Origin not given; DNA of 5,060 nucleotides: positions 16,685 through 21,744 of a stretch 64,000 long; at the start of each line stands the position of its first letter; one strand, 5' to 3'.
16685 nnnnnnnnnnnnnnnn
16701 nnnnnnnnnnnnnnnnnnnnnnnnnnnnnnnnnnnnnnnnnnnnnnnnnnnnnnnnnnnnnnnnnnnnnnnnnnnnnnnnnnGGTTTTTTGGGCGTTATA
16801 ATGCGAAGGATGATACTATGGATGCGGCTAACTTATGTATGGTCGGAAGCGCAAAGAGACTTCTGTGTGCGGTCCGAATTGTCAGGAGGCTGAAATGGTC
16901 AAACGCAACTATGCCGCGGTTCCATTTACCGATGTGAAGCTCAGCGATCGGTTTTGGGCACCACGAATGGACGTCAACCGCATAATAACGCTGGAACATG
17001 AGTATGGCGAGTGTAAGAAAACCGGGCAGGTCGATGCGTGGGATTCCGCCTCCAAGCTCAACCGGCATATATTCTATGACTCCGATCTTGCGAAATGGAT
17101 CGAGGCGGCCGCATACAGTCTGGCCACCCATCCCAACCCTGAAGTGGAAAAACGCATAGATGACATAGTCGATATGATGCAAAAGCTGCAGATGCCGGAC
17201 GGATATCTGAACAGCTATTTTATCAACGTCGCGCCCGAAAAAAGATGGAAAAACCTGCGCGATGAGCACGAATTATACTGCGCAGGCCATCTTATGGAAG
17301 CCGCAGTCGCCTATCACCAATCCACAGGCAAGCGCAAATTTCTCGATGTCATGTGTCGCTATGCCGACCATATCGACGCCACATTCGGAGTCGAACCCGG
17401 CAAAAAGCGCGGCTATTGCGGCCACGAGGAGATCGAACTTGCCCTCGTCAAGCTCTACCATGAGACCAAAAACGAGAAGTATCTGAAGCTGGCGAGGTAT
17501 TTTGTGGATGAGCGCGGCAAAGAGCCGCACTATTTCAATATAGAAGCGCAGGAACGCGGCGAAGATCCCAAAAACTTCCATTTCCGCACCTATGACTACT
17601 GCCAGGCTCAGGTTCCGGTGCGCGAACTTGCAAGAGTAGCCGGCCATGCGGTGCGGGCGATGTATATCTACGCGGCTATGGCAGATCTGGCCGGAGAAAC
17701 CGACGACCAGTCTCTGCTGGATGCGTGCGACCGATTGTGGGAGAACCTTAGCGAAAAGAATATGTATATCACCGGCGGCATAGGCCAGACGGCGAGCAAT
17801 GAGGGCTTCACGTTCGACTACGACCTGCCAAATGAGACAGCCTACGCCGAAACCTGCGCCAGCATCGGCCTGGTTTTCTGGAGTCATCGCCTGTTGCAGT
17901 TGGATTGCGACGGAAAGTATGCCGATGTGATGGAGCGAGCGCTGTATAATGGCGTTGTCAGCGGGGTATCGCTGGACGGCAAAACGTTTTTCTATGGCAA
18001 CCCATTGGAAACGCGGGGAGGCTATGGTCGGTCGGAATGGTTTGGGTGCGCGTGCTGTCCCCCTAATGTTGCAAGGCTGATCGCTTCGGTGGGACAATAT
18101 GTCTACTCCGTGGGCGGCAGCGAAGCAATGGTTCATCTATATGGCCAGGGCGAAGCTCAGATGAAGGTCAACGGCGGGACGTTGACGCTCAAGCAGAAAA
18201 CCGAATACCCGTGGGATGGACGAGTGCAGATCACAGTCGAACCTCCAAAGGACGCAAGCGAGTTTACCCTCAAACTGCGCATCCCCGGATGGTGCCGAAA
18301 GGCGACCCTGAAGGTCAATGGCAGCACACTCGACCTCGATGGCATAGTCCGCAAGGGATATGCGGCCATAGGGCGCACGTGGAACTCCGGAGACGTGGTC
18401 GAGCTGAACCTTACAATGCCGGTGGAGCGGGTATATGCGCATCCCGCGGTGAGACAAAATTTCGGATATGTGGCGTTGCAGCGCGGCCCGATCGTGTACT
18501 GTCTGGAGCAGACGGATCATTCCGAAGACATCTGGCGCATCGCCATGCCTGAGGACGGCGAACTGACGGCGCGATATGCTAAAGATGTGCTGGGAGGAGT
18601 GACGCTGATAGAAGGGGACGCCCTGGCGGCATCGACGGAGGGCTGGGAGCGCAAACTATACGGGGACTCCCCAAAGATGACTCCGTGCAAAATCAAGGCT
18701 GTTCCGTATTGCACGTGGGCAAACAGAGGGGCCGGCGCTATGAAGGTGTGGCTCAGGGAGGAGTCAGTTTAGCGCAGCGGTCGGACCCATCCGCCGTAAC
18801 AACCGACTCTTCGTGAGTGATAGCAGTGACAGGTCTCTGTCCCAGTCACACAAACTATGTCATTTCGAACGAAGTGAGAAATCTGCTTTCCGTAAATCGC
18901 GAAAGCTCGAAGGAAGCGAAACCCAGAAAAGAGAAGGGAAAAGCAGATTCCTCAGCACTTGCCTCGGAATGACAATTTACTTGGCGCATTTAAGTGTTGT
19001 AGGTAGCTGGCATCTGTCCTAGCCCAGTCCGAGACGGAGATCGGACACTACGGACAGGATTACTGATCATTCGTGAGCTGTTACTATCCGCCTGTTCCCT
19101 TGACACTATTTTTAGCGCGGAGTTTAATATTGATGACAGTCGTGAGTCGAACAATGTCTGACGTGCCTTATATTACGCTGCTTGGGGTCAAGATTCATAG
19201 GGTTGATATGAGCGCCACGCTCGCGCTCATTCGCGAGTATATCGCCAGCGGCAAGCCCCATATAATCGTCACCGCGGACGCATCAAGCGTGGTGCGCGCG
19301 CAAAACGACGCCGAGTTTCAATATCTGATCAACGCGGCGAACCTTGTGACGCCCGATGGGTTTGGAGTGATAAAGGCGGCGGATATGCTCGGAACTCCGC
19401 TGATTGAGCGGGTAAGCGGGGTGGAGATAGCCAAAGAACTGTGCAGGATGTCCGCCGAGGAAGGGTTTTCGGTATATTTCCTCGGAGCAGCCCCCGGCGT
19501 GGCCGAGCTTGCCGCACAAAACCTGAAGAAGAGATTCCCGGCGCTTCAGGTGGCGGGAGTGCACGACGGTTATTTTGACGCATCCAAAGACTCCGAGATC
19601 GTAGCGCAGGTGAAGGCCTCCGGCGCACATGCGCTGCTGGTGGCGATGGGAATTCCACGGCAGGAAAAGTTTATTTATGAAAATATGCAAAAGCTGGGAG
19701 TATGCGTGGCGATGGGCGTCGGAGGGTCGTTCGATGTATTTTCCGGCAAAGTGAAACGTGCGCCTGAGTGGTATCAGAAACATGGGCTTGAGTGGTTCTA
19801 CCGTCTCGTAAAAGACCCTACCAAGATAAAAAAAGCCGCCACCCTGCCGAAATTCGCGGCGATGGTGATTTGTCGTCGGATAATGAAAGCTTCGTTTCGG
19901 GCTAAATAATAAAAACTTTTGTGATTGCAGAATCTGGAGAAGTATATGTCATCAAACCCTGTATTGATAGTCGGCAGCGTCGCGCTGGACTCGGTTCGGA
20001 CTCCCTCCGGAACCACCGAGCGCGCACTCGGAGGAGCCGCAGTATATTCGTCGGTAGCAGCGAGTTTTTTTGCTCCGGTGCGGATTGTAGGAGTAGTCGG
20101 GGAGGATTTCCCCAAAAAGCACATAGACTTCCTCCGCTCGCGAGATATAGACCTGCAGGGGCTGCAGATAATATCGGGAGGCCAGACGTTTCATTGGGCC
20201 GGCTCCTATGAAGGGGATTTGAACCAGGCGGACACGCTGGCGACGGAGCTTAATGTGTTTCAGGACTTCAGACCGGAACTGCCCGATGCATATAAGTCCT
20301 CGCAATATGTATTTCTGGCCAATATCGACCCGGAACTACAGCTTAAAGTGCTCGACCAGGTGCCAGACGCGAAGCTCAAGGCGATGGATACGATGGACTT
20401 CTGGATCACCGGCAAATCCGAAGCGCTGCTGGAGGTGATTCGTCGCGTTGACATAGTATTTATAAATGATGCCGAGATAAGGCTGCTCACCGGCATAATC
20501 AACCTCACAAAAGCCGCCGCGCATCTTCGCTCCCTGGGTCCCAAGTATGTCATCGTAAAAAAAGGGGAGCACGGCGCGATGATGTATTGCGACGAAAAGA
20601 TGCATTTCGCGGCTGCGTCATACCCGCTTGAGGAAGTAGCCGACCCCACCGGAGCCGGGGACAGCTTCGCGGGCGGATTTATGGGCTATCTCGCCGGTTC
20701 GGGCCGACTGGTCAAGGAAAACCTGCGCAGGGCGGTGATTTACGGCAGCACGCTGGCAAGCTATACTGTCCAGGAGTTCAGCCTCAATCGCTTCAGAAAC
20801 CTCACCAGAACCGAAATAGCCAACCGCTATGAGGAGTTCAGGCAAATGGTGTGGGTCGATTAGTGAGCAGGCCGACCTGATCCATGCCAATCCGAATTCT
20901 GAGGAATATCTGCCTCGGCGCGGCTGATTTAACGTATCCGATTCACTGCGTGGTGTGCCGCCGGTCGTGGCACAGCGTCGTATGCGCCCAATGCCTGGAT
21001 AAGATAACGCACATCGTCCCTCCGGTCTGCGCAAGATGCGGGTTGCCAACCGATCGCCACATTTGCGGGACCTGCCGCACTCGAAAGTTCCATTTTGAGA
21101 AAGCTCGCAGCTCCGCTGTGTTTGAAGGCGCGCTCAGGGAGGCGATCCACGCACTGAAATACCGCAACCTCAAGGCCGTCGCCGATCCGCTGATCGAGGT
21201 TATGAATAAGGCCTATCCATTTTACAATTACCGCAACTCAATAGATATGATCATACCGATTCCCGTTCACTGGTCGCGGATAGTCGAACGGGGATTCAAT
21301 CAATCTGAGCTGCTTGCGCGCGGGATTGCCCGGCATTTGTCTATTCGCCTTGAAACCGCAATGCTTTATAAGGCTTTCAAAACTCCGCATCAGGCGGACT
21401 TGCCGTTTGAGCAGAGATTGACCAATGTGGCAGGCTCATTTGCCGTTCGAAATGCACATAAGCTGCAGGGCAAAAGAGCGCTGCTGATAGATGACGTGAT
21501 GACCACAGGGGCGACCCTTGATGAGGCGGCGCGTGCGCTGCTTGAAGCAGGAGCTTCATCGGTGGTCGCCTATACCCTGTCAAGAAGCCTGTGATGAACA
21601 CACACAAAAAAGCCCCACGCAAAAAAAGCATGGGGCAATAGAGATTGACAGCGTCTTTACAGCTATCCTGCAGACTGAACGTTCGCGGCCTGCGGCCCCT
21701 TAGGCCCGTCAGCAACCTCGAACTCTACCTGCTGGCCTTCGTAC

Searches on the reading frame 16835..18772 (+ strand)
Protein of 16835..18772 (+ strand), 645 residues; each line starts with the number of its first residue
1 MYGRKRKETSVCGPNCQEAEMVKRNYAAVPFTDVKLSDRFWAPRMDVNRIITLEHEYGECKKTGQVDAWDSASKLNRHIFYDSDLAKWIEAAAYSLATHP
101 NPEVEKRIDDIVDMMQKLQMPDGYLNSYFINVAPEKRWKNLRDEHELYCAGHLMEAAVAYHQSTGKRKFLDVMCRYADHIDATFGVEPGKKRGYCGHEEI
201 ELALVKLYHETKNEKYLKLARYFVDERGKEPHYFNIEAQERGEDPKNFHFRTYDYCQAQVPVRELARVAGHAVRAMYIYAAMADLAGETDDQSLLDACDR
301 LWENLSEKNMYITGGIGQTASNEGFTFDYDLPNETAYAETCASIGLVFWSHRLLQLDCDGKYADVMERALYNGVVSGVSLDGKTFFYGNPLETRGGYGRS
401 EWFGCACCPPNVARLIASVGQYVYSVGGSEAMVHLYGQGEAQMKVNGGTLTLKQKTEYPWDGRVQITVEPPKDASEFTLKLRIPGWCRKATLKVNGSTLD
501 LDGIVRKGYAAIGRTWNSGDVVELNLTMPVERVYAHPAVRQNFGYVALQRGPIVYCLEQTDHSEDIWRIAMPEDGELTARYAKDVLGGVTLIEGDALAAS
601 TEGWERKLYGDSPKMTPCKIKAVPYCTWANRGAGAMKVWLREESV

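Call 25: search_protein_families(library=pfam, proteins=[window:16835-18772:+], max_evalue=0.00001)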
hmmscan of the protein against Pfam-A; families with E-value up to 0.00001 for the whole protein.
window:16835-18772:+ (645 aa): 3 families
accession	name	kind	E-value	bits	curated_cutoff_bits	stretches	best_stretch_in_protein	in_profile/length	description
PF07944.18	Beta-AFase-like_GH127_cat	-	6.9e-111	371.3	24.9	1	33-420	1-375/376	Beta-L-arabinofuranosidase, GH127 catalytic domain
PF20736.2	Glyco_hydro127M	-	1.5e-25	89.6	24.2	1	432-528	3-95/95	Beta-L-arabinofuranosidase, GH127 middle domain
PF20737.2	Glyco_hydro127C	-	2.3e-25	88.5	23.7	1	530-641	1-71/71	Glycoside hydrolase family 127 C-terminal domain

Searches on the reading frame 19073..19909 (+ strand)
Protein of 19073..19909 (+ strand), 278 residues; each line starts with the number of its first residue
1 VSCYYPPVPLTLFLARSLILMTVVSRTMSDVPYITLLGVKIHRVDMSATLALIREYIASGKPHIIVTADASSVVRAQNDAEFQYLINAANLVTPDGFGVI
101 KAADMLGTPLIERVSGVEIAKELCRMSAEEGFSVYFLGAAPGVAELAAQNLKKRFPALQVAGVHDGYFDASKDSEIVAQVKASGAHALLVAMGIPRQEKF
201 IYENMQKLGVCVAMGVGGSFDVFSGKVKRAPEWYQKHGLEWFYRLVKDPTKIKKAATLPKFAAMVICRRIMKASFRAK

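Call 25: search_protein_families(library=pfam, proteins=[window:19073-19909:+], max_evalue=0.00001)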
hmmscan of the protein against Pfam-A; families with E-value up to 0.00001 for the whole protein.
window:19073-19909:+ (278 aa): 1 family
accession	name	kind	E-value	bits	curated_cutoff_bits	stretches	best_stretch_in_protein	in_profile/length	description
PF03808.19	Glyco_tran_WecG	-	5.5e-64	215.5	27.4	1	89-254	1-166/168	Glycosyl transferase WecG/TagA/CpsF family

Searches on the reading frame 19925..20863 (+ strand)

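Call 25: search_protein_families(library=pfam, proteins=[window:19925-20863:+], max_evalue=0.00001)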
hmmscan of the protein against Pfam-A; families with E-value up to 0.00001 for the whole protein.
window:19925-20863:+ (312 aa): 1 family
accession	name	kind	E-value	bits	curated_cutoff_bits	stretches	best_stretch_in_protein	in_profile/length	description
PF00294.29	PfkB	-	3.7e-27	95.9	25.8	1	26-287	27-295/302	pfkB family carbohydrate kinase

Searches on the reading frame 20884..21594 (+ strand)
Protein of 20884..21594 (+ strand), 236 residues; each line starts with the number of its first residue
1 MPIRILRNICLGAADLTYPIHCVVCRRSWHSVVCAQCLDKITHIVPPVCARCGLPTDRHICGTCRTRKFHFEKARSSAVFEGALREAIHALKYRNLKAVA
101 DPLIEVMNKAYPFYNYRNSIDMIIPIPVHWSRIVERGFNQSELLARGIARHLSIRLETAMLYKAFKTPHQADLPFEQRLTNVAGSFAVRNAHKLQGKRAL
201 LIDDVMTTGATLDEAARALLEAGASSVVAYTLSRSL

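Call 25: search_protein_families(library=pfam, proteins=[window:20884-21594:+], max_evalue=0.00001)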
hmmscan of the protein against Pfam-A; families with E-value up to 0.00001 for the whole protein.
window:20884-21594:+ (236 aa): 2 families
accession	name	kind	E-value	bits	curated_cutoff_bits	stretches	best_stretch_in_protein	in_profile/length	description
PF00156.33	Pribosyltran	-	3.1e-10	40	26.3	1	142-232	41-123/158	Phosphoribosyl transferase domain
PF18912.6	DZR_2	-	2.2e-09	37.4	27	1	14-65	2-56/56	Double zinc ribbon domain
